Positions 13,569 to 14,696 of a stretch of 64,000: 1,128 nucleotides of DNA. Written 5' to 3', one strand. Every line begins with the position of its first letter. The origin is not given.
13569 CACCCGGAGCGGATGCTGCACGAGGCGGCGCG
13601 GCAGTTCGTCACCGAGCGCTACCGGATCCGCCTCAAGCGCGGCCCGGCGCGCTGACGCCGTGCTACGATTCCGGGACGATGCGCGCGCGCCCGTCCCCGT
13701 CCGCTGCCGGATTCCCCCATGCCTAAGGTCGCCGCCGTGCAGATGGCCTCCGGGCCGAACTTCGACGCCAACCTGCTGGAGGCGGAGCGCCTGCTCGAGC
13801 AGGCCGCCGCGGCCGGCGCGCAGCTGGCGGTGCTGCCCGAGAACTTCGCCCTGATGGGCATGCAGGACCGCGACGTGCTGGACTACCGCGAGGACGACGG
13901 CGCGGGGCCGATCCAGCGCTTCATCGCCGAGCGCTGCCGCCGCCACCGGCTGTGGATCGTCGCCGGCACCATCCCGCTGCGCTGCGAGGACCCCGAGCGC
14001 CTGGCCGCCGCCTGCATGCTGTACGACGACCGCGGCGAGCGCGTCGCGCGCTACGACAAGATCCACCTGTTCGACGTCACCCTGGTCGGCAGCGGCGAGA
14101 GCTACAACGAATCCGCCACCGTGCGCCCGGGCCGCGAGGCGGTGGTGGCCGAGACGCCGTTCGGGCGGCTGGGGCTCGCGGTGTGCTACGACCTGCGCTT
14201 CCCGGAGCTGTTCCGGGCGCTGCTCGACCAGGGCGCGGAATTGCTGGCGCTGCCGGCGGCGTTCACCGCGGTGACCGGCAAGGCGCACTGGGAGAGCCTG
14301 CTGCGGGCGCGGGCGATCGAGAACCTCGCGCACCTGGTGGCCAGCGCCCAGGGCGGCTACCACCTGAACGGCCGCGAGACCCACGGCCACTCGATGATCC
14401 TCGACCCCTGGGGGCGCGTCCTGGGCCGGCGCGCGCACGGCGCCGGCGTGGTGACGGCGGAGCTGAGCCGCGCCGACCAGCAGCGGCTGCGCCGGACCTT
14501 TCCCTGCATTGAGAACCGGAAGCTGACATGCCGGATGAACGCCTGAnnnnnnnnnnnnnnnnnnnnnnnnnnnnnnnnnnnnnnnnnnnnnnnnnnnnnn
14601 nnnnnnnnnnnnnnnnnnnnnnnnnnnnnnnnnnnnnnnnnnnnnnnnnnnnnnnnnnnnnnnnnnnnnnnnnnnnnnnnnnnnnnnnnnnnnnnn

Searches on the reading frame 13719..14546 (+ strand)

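Call 55: search_protein_families(library=pfam, proteins=[window:13719-14546:+], max_evalue=0.00001)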
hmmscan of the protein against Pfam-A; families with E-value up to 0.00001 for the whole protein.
window:13719-14546:+ (275 aa): 1 family
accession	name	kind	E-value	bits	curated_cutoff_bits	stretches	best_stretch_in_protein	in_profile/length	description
PF00795.27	CN_hydrolase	-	7.9e-53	179.8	23.2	1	3-258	1-255/256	Carbon-nitrogen hydrolase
